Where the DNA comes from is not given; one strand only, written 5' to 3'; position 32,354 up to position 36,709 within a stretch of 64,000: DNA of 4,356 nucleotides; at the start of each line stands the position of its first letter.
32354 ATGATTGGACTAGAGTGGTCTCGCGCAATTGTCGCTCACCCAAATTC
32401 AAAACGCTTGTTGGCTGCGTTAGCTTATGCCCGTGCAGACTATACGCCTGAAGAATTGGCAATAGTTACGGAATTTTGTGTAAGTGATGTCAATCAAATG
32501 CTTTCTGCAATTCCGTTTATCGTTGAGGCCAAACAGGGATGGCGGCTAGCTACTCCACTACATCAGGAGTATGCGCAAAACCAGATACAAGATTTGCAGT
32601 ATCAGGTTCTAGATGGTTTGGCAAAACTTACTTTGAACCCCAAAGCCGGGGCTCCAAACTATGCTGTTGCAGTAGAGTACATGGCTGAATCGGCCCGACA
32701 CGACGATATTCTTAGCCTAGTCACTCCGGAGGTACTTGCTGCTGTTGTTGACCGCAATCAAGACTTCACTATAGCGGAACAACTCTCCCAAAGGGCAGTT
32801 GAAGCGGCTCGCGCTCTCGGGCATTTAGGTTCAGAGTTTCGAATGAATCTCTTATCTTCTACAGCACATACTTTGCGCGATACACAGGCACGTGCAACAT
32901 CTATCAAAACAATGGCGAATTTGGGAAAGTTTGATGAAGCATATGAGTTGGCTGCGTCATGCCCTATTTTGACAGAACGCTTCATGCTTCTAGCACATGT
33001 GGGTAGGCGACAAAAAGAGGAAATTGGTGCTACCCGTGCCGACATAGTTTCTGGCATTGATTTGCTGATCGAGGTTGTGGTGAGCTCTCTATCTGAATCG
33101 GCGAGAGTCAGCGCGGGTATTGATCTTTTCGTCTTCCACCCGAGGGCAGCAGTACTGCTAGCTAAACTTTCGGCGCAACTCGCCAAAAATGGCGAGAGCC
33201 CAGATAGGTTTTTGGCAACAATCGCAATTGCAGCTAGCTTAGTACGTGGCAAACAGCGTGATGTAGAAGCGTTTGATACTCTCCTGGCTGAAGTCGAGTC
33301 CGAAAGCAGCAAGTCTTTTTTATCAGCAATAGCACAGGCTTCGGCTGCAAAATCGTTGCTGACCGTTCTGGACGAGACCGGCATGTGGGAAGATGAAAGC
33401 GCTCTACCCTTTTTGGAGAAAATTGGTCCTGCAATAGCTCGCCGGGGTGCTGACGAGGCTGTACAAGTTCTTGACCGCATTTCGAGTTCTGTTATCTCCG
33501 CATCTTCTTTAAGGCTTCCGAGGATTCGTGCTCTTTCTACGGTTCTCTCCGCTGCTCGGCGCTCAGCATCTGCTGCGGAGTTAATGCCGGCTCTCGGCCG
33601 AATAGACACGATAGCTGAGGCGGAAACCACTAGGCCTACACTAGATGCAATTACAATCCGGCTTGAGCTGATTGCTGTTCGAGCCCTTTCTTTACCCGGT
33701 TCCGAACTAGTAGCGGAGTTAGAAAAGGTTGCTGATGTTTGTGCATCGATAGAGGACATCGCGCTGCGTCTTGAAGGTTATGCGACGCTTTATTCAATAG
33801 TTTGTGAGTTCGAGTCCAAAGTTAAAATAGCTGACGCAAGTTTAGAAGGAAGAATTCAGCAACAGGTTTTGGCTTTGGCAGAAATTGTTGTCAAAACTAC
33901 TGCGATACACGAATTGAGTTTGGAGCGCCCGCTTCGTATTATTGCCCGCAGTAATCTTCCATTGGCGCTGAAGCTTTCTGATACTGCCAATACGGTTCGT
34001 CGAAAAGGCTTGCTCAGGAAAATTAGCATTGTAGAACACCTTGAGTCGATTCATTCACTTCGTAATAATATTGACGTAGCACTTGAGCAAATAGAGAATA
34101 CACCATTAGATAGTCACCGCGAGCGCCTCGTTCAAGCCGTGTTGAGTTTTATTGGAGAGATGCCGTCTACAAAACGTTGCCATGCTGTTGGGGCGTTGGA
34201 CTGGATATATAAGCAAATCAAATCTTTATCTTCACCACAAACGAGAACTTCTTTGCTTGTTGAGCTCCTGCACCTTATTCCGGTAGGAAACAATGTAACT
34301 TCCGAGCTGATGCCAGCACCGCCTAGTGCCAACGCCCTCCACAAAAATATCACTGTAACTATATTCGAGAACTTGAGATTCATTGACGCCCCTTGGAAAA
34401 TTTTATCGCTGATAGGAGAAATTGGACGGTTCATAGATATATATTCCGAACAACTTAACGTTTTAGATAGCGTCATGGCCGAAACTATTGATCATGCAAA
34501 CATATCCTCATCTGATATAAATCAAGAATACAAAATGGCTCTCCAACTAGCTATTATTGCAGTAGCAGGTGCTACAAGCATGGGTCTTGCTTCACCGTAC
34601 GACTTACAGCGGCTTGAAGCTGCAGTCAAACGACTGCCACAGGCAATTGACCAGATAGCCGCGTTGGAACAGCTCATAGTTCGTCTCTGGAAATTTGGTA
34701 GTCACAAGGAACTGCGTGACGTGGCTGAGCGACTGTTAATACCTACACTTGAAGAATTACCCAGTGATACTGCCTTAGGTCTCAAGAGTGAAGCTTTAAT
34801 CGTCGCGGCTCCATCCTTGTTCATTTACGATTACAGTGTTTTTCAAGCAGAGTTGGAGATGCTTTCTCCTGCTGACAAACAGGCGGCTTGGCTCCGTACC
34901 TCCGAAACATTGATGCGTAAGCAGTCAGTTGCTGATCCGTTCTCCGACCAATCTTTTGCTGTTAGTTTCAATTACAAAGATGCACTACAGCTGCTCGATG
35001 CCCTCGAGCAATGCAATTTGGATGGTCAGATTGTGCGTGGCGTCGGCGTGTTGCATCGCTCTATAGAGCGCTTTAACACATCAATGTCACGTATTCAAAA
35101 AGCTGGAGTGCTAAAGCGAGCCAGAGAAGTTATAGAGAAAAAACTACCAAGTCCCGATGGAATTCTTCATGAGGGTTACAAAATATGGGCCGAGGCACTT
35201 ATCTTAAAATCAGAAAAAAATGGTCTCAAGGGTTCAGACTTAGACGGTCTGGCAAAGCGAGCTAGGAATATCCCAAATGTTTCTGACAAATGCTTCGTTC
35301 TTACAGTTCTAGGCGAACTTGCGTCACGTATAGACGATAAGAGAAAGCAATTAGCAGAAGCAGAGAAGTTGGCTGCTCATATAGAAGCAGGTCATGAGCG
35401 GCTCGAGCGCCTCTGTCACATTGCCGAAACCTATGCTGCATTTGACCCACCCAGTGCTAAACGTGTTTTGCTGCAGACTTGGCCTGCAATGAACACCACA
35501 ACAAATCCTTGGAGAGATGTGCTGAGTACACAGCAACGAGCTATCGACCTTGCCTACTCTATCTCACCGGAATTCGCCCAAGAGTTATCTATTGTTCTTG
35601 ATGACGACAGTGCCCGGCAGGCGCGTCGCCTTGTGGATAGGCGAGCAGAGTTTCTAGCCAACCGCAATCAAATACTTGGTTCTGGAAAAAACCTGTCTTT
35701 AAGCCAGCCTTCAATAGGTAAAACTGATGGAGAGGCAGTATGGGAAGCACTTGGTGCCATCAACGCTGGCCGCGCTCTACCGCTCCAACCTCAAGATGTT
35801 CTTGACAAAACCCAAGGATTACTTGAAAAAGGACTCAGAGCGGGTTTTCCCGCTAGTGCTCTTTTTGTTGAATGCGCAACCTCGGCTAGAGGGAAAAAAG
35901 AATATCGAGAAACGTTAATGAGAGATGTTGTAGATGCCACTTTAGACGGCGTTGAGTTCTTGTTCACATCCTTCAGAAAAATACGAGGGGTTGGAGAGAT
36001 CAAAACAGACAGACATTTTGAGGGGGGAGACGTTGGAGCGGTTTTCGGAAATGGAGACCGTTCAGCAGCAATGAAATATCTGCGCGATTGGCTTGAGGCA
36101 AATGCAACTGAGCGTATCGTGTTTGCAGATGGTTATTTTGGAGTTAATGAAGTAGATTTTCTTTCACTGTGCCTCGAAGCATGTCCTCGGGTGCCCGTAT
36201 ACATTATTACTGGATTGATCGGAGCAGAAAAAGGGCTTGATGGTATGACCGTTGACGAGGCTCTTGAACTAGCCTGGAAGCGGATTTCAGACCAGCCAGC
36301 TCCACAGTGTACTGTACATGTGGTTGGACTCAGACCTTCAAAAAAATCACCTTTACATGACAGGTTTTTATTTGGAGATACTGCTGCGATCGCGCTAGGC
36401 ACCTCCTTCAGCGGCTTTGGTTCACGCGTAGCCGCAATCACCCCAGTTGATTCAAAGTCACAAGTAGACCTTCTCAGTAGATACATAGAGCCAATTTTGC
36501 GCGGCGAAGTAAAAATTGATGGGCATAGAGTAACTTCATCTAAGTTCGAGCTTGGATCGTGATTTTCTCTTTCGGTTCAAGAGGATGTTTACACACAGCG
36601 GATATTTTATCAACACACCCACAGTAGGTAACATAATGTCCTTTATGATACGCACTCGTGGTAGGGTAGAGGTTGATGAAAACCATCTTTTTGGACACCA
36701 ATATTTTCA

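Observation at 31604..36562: Best candidate for a new system: NLR-like STAND NTPase with a C-terminal PLD-like nuclease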

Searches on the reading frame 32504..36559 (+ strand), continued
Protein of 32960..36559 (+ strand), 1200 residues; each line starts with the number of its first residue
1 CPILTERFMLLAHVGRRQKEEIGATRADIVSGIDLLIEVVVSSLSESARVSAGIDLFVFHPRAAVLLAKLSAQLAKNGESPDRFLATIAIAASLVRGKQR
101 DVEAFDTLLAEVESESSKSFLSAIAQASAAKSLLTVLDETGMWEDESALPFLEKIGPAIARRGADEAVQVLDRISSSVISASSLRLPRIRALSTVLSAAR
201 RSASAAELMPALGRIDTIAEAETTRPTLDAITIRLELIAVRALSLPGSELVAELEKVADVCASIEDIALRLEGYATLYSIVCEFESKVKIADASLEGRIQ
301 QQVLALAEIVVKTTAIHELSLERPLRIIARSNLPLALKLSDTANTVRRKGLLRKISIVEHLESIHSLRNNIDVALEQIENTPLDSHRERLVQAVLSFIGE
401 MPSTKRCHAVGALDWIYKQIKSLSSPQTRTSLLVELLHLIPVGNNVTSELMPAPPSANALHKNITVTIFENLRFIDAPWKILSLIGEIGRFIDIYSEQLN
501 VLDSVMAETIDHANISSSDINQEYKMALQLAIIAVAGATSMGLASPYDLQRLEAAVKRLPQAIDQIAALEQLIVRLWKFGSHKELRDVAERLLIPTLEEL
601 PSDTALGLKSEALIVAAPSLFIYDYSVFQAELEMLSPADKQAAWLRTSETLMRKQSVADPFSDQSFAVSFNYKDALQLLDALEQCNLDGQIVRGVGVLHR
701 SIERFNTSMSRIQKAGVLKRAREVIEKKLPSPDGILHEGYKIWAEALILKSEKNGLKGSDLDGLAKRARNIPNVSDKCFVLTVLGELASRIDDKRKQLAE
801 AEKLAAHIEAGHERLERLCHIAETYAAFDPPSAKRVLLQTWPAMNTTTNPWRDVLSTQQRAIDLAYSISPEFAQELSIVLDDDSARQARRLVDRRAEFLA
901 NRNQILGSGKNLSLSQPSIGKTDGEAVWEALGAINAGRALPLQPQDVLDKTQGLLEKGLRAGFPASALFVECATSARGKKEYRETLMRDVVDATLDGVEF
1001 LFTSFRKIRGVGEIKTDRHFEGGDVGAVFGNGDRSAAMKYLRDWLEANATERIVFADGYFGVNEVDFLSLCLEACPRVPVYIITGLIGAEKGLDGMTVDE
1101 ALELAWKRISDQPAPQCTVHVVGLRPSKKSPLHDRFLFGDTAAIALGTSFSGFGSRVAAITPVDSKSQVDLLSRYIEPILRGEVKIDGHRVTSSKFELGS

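Call 93: get_annotated_region(hit=H1, flank=8000)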
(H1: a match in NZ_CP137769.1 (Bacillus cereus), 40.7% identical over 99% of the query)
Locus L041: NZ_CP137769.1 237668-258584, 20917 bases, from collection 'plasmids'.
description: Bacillus cereus strain GUCC 3 plasmid plas2, complete sequence
organism: Bacillus cereus (NCBI taxid 1396)
taxonomy: Bacteria; Bacillota; Bacilli; Bacillales; Bacillaceae; Bacillus; Bacillus cereus
host: -; source: Passiflora edulis Sims,Pure culture,leaves; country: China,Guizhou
typing (MOB-suite, as given by PLSDB): non-mobilizable; replicon rep_cluster_125; mating-pair formation MPF_T
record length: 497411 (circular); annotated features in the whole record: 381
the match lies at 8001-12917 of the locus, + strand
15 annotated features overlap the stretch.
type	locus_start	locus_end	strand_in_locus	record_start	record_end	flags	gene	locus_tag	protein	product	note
CDS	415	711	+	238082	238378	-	-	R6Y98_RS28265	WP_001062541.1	hypothetical protein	-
CDS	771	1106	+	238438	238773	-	-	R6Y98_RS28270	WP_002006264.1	hypothetical protein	-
CDS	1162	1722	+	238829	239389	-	-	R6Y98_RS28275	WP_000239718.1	hypothetical protein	-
CDS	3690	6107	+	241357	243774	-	-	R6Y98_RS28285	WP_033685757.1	ATP-binding protein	-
CDS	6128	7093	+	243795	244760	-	-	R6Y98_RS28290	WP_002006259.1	toll/interleukin-1 receptor domain-containing protein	GO:0007165 - signal transduction [Evidence IEA]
CDS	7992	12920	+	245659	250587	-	-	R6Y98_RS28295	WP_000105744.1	ATP-binding protein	-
CDS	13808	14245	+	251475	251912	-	-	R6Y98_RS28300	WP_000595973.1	hypothetical protein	-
CDS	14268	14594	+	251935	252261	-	-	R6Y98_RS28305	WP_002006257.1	AAA family ATPase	-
CDS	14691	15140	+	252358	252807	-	-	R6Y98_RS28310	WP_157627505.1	hypothetical protein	-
CDS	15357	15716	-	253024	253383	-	-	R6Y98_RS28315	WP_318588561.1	helix-turn-helix transcriptional regulator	-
CDS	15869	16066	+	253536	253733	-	-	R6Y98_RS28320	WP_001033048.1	helix-turn-helix domain-containing protein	-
CDS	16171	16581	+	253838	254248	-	-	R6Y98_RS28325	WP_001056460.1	hypothetical protein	-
CDS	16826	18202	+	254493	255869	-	tet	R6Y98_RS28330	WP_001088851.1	Tet(L)/Tet(K)/Tet(45) family tetracycline efflux MFS transporter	GO:0055085 - transmembrane transport [Evidence IEA]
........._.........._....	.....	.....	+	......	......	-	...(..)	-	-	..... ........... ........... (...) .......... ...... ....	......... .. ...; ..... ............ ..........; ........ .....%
CDS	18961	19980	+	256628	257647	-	-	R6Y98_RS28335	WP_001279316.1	hypothetical protein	-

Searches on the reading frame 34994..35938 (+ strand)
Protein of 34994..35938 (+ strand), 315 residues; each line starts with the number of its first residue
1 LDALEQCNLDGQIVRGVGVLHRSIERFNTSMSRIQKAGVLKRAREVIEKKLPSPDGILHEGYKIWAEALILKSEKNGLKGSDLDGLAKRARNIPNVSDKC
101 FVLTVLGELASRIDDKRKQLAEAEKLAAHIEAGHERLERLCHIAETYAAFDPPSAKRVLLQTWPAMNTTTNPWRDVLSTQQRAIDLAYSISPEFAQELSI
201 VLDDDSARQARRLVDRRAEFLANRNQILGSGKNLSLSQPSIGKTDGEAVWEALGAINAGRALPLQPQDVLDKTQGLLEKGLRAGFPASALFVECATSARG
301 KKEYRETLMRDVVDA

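Call 78: search_solved_structures(query=A9, max_evalue=10, show_alignments=1)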
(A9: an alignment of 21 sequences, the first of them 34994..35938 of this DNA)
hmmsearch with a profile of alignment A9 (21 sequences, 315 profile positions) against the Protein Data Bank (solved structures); distinct sequences matched with E-value up to 10: 5.
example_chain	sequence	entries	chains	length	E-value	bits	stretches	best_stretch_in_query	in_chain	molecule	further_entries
1x0t_A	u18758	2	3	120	0.1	15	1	135-182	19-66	Ribonuclease P protein component 4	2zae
1qx8_A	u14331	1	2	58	1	11.7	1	115-162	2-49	Regulatory protein ROP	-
5nlc_A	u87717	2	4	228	1.1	11.6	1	232-263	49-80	PipY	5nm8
5bq1_A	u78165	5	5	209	1.1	11.6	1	119-166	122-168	Carbonic anhydrase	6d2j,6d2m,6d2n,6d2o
4rxy_A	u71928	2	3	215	1.2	11.5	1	119-166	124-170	Carbonic anhydrase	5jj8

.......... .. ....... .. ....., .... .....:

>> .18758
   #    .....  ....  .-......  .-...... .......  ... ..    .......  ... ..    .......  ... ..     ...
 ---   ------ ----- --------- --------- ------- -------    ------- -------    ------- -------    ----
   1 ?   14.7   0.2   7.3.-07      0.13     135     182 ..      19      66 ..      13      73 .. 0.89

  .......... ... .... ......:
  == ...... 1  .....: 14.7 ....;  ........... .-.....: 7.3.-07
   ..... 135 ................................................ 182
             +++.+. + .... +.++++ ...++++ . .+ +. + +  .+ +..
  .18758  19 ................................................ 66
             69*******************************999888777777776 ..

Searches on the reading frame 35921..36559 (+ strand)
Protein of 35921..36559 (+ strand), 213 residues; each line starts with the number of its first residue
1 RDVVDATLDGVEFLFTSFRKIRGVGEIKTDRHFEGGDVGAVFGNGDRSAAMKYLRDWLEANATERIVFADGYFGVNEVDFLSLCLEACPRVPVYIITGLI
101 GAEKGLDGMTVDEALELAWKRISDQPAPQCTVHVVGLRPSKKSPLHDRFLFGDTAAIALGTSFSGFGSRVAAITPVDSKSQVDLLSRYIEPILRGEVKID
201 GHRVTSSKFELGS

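Call 33: search_solved_structures(query=window:35921-36559:+, max_evalue=10, show_alignments=2)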
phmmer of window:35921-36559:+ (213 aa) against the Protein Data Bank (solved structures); distinct sequences matched with E-value up to 10: 0.

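Call 34: search_protein_families(library=pfam, proteins=[window:35921-36559:+], max_evalue=10)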
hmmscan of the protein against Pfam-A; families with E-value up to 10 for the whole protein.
window:35921-36559:+ (213 aa): 0 families

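Call 51: search_solved_structures(query=A5, max_evalue=10, show_alignments=3)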
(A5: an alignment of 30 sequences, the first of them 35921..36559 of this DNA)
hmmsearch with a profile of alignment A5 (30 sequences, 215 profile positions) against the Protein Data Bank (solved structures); distinct sequences matched with E-value up to 10: 30.
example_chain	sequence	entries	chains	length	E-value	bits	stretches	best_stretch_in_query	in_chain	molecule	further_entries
8yr6_A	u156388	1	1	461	0.021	17.4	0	62-105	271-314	CDP-diacylglycerol--serine O-phosphatidyltransferase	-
8yr5_A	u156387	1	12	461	0.021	17.4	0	62-105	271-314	CDP-diacylglycerol--serine O-phosphatidyltransferase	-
1xjl_A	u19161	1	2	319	0.12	14.9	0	90-124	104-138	Annexin A2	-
2hyu_A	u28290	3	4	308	0.13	14.8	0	90-124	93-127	Annexin A2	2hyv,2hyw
7dto_A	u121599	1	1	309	0.13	14.8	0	90-124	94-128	Annexin A2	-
7zvn_A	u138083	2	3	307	0.13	14.7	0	90-124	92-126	Annexin A2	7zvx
4x9p_A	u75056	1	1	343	0.16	14.5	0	90-124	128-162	Annexin A2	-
1w7b_A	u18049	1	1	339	0.18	14.3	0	90-124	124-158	ANNEXIN A2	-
5lpx_A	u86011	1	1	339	0.18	14.3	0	90-124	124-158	Annexin A2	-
5lpu_A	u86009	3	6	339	0.18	14.3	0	90-124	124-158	Annexin A2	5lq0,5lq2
7eq7_A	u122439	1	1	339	0.22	14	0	90-124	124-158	Annexin A2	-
2qxy_A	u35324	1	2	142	0.29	13.6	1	33-101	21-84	Response regulator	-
7qql_C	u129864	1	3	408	0.35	13.4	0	90-124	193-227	Gamma-2-syntrophin,Annexin A2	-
7pc7_A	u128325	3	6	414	0.37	13.3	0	90-124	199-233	Gamma-1-syntrophin,Annexin A2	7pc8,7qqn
7p70_A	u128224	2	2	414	0.37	13.3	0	90-124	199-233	Beta-1-syntrophin,Annexin A2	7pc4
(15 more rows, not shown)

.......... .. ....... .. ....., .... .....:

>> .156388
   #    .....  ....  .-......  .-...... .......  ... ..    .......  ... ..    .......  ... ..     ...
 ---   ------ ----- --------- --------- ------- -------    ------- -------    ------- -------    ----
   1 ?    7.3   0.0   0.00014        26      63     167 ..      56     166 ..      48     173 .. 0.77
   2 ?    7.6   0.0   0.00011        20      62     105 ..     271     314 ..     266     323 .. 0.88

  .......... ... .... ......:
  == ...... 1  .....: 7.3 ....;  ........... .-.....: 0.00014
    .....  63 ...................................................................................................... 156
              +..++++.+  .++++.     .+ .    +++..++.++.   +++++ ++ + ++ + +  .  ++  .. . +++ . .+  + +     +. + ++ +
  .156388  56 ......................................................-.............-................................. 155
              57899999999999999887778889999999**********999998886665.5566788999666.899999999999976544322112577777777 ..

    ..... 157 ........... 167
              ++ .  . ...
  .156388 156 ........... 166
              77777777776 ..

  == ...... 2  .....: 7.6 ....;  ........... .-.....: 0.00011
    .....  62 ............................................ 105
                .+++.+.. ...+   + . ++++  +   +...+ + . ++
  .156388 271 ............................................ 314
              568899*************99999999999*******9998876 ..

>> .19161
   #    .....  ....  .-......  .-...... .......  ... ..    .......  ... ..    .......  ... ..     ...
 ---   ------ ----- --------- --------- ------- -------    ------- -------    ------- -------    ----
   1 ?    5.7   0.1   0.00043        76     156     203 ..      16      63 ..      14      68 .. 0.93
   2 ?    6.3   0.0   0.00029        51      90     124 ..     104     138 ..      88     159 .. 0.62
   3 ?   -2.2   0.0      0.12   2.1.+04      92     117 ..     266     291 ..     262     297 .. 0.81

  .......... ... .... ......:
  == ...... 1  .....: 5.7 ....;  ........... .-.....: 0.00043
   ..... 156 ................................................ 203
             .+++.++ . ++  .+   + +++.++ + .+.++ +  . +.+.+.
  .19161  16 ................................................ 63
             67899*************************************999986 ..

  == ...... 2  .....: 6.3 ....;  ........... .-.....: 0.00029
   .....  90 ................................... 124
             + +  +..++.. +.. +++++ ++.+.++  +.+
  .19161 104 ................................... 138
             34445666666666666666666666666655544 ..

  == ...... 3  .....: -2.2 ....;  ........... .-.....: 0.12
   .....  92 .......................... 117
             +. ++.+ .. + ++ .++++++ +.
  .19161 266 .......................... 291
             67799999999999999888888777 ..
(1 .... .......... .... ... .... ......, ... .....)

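Call 57: predict_structure(alignment_id=A5)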
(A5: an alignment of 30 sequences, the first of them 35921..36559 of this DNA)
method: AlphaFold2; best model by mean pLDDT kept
length: 213 residues; sequences in the alignment: 30
mean_pLDDT: 89.2   pTM: 0.80
mean pLDDT of the five models: 89.2, 88.9, 88.3, 88.0, 87.4
residues with pLDDT >= 90: 163; 70-90: 26; 50-70: 12; < 50: 12
segments of 3 or more residues with pLDDT < 50: 25-34
pLDDT, mean of each block of 10 residues (from residue 1): 78 68 45 62 96 97 98 95 97 95 85 95 94 96 95 97 96 96 97 95 96 84
secondary structure, 60 per line:
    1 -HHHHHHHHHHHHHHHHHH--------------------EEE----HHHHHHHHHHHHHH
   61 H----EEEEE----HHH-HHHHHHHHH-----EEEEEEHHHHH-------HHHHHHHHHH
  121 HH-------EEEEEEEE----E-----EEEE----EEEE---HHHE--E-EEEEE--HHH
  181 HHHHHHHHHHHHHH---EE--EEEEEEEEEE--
elements in order: H2-19 E40-42 H47-61 E66-70 H79-87 E93-98 H99-103 H111-122 E130-137 E148-151 E156-159 E171-175 H178-194 E202-211

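Call 63: fold_search(model_id=the predicted structure, library=pdb)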
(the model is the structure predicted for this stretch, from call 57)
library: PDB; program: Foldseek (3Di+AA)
matches with E <= 10: 927; with E <= 0.001: 27
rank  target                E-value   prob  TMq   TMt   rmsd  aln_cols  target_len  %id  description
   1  4urj_B                4.8e-05  1.00  0.45  0.54   5.6       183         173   12  Crystal structure of human BJ-TSA-9 (released 2014-10-01)
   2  5bpd_C                6.2e-05  1.00  0.41  0.35  11.9       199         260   12  Structure of TrmBL2, an archaeal chromatin protein, shows a novel mode of DNA binding. (released 2015-09-02)
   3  5box_A                9.2e-05  1.00  0.41  0.35  15.1       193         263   12  Structure of TrmBL2, an archaeal chromatin protein, shows a novel mode of DNA binding. (released 2015-09-02)
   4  4urj_D                1.6e-04  1.00  0.46  0.55   5.3       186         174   12  Crystal structure of human BJ-TSA-9 (released 2014-10-01)
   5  8yr5_E                1.7e-04  1.00  0.43  0.24   6.3       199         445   16  Crystal structure of E. coli phosphatidylserine synthase in apo state (released 2024-11-20)
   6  8yr5_D                1.7e-04  1.00  0.43  0.24   6.4       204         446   17  Crystal structure of E. coli phosphatidylserine synthase in apo state (released 2024-11-20)
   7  5bqt_A                1.9e-04  1.00  0.42  0.35  15.7       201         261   12  Structure of TrmBL2, an archaeal chromatin protein, shows a novel mode of DNA binding. (released 2015-09-02)
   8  8yr5_A                1.9e-04  1.00  0.43  0.24   6.3       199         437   16  Crystal structure of E. coli phosphatidylserine synthase in apo state (released 2024-11-20)
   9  8yr5_B                1.9e-04  1.00  0.44  0.24   6.2       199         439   16  Crystal structure of E. coli phosphatidylserine synthase in apo state (released 2024-11-20)
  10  8yr5_C                1.9e-04  1.00  0.43  0.24   6.4       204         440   17  Crystal structure of E. coli phosphatidylserine synthase in apo state (released 2024-11-20)
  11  8yr5_I                1.9e-04  1.00  0.43  0.24   6.4       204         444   17  Crystal structure of E. coli phosphatidylserine synthase in apo state (released 2024-11-20)
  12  5bpi_C                2.0e-04  1.00  0.40  0.34  11.9       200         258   12  Structure of TrmBL2, an archaeal chromatin protein, shows a novel mode of DNA binding. (released 2015-09-02)
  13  5bpd_B                2.0e-04  1.00  0.39  0.33  15.2       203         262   13  Structure of TrmBL2, an archaeal chromatin protein, shows a novel mode of DNA binding. (released 2015-09-02)
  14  4urj_A                2.2e-04  1.00  0.48  0.57   5.3       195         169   12  Crystal structure of human BJ-TSA-9 (released 2014-10-01)
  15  5bpi_D                2.2e-04  1.00  0.39  0.33  11.8       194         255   11  Structure of TrmBL2, an archaeal chromatin protein, shows a novel mode of DNA binding. (released 2015-09-02)
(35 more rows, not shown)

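Call 68: search_protein_families(library=ncbifam, proteins=[window:35921-36559:+], max_evalue=0.01)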
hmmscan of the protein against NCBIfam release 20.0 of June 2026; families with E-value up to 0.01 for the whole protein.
window:35921-36559:+ (213 aa): 1 family
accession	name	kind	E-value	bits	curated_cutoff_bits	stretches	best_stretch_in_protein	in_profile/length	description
NF040700.1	VPA1262_N_dom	domain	4.7e-09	35.5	80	1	29-181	311-465/478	VPA1262 family N-terminal domain-containing protein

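Call 94: fold_search(model_id=the predicted structure, library=viral)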
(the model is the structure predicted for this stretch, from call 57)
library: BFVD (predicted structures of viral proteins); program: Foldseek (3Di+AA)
matches with E <= 10: 589; with E <= 0.001: 1
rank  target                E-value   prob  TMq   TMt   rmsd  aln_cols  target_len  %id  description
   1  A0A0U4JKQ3            9.8e-04  1.00  0.45  0.41   5.5       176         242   10  NucT-like nuclease [Arthrobacter phage Galaxy]
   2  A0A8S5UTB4            4.2e-03  0.99  0.45  0.46   6.9       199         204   14  Polyphosphate kinase C-terminal domain 1 [Siphoviridae sp. ct4fm14]
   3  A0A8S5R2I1            7.5e-03  0.82  0.36  0.36   7.1       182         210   14  Uncharacterized protein [Siphoviridae sp. ctXX925]
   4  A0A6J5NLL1            4.4e-02  0.16  0.17  0.07  12.9       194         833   10  DnaG DNA primase (Bacterial type) [uncultured Caudovirales phage]
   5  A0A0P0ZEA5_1          4.7e-02  0.06  0.13  0.03  20.5       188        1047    6  Polyprotein [Rosellinia necatrix endornavirus 1]
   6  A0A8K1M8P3            4.7e-02  0.05  0.12  0.07  20.8       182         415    9  (no name in the UniProt tables at hand)
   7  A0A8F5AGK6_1          5.4e-02  0.04  0.13  0.05  20.7       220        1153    9  Polyprotein (Fragment) [Rhizoctonia solani endornavirus]
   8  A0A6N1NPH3            1.0e-01  0.04  0.15  0.10  16.3       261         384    8  Putative ORFan [Tupanvirus deep ocean]
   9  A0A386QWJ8            1.0e-01  0.04  0.13  0.09  18.7       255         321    9  Polyprotein (Fragment) [Phaseolus vulgaris alphaendornavirus 2]
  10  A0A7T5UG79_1          1.1e-01  0.12  0.23  0.08  14.1       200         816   12  RdRp [Iris domestica betaflexivirus 1]
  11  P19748                1.2e-01  0.08  0.19  0.18  12.8       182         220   12  Cap-specific mRNA (nucleoside-2'-O-)-methyltransferase (Fragment) [Sheeppox virus (strain KS-1)]
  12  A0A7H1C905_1          1.5e-01  0.04  0.17  0.05  18.3       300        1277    8  Replicase large subunit (Fragment) [Serbia virga-like virus 1]
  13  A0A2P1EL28            1.9e-01  0.08  0.11  0.18  14.2        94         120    5  Uncharacterized protein [Moumouvirus australiensis]
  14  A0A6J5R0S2            2.0e-01  0.12  0.20  0.21  11.8       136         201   13  AdoMet_MTases domain containing protein [uncultured Caudovirales phage]
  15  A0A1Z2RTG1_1          2.0e-01  0.03  0.13  0.03  22.8       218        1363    4  (no name in the UniProt tables at hand)
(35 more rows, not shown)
